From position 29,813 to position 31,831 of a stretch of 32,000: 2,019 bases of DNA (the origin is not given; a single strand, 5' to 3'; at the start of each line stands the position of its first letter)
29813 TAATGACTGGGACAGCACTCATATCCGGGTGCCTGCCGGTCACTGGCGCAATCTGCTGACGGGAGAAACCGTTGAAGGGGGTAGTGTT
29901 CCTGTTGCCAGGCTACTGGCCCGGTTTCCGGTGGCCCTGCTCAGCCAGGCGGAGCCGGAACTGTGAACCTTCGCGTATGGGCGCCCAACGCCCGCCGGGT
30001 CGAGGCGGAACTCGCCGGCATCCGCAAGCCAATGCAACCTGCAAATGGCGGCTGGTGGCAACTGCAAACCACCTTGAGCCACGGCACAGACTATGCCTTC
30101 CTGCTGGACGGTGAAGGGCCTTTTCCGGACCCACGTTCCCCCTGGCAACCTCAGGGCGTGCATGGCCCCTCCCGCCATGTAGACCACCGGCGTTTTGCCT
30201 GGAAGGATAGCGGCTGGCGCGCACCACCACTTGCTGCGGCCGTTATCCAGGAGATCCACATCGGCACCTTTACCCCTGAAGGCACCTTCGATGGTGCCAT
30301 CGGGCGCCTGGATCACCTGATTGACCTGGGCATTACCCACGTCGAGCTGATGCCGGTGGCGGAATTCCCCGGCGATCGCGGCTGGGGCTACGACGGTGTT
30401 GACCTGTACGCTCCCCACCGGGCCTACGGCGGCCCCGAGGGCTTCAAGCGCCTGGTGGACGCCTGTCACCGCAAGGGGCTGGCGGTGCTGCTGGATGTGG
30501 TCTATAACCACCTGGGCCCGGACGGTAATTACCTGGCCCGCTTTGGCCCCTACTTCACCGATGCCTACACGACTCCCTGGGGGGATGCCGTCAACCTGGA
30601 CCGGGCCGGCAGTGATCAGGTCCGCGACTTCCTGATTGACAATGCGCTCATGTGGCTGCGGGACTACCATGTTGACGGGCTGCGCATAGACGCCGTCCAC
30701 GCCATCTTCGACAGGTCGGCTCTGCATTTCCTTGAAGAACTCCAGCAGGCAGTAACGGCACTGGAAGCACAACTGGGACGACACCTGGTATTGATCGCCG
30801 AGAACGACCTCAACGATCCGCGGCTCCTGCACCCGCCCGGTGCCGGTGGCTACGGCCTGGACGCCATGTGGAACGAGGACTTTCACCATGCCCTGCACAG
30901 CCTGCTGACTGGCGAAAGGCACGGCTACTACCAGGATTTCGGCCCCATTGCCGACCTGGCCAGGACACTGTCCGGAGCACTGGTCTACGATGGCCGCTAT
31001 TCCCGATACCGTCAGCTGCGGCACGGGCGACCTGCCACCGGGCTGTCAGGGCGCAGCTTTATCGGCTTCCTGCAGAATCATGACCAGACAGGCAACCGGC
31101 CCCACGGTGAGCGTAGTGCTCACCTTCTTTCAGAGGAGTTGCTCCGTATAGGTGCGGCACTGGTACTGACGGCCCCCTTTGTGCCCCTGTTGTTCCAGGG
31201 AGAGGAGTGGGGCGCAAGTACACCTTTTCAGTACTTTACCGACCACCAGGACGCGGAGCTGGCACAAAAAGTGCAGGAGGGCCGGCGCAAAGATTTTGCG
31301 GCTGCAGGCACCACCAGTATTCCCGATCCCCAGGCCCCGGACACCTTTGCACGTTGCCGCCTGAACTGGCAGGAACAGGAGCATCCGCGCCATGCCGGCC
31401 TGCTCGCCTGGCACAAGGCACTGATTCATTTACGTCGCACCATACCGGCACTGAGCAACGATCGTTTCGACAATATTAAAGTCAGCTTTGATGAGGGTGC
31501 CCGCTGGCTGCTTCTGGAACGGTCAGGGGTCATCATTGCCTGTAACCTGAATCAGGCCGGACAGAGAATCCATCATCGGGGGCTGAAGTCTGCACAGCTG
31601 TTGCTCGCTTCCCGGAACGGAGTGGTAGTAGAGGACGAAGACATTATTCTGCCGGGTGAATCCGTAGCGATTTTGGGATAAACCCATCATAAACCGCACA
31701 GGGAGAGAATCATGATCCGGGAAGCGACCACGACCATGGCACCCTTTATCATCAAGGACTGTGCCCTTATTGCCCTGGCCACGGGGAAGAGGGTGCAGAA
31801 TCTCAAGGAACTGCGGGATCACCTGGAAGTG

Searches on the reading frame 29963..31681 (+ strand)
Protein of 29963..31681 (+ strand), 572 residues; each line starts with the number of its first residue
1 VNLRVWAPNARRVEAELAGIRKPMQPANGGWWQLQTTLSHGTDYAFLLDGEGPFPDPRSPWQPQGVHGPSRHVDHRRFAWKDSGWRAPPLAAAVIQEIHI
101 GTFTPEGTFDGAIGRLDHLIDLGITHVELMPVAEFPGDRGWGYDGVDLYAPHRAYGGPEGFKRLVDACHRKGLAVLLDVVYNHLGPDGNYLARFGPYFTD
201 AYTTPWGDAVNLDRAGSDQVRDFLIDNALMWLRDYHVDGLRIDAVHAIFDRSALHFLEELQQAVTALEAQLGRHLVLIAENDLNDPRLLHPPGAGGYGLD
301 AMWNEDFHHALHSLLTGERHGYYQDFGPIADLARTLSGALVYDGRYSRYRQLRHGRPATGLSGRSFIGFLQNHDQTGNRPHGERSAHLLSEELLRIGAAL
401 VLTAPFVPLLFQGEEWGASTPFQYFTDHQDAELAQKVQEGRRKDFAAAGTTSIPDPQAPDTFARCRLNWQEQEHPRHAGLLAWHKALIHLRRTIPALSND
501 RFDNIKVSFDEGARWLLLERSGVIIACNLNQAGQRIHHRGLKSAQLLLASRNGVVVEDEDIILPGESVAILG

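Call 30: search_protein_families(library=pfam, proteins=[window:29963-31681:+], max_evalue=0.01)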
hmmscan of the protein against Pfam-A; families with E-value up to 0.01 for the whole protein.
window:29963-31681:+ (572 aa): 2 families
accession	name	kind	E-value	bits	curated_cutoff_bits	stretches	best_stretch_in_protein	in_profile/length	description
PF00128.31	Alpha-amylase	-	6.5e-22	78.8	22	1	106-190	15-98/446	Alpha amylase, catalytic domain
PF11941.14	DUF3459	-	1.2e-13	51.6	22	1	483-570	1-89/90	Domain of unknown function (DUF3459)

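Call 58: find_encoding_contigs(protein=window:29963-31681:+, flank=10000, max_places=1)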
Protein window:29963-31681:+ (572 aa): 9 contigs read that carry it; 1 place shown.
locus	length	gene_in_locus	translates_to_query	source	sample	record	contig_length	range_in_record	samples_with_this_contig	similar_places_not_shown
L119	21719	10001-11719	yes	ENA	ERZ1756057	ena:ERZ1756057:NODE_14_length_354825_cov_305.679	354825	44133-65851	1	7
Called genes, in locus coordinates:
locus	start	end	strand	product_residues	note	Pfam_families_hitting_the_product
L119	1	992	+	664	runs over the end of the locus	PF01135:PCMT, PF00398:RrnaAD (weak), PF13649:Methyltransf_25 (weak), PF13847:Methyltransf_31 (faint), PF05139:Erythro_esteras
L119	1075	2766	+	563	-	PF03065:Glyco_hydro_57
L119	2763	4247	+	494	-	PF02446:Glyco_hydro_77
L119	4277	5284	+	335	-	PF00044:Gp_dh_N, PF02800:Gp_dh_C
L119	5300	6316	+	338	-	-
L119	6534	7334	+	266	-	PF00294:PfkB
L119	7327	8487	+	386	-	PF00128:Alpha-amylase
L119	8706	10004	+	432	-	-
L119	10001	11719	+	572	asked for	PF00128:Alpha-amylase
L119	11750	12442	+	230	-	PF19027:DUF5752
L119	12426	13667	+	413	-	PF21269:TreT_GT1, PF20706:GT4-conflict, PF00534:Glycos_transf_1, PF13692:Glyco_trans_1_4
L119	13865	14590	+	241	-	PF00027:cNMP_binding, PF13545:HTH_Crp_2, PF00325:Crp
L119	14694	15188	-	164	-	PF00571:CBS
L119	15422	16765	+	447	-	PF13535:ATP-grasp_4, PF02786:CPSase_L_D2 (weak)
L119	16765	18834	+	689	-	PF02129:Peptidase_S15, PF00326:Peptidase_S9 (weak), PF00561:Abhydrolase_1, PF12146:Hydrolase_4 (weak), PF08530:PepX_C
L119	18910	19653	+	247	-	PF09335:VTT_dom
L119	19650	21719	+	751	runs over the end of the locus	-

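Call 60: search_protein_families(library=ncbifam, proteins=[L119:13865-14590:+], max_evalue=0.00001)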
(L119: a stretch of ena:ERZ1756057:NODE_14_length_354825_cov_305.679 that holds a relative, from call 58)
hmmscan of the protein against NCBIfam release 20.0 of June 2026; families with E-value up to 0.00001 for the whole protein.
L119:13865-14590:+ (241 aa): 8 families
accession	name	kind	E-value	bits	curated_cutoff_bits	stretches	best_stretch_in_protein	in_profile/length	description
NF008365.0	PRK11161.1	subfamily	2.3e-27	95.9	228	1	32-236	37-242/250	fumarate/nitrate reduction transcriptional regulator Fnr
NF050806.1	TransRegFixKCaul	equivalog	2.1e-22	79.4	300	1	36-236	17-213/215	transcriptional regulator FixK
NF006901.0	PRK09392.1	equivalog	2e-14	53.5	211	1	42-236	30-220/236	transcriptional activator FtrB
NF008732.0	PRK11753.1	equivalog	7.5e-14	51.7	266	1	34-227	16-210/214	cAMP-activated global transcriptional regulator CRP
NF045989.1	TransRegFnrLRhodb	equivalog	3.7e-12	46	300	1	34-233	29-231/245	transcriptional regulator FnrL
NF050815.1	TransActFtrBCaul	equivalog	2.8e-10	39.9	300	1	46-216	36-203/251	transcriptional activator FtrB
TIGR03697.1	NtcA_cyano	equivalog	2.3e-08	34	244.95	1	51-231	2-186/193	global nitrogen regulator NtcA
NF053664.1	TransRegPtrACyano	equivalog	6.2e-07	28.9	300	1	61-231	28-193/196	Crp/Fnr family transcriptional regulator PtrA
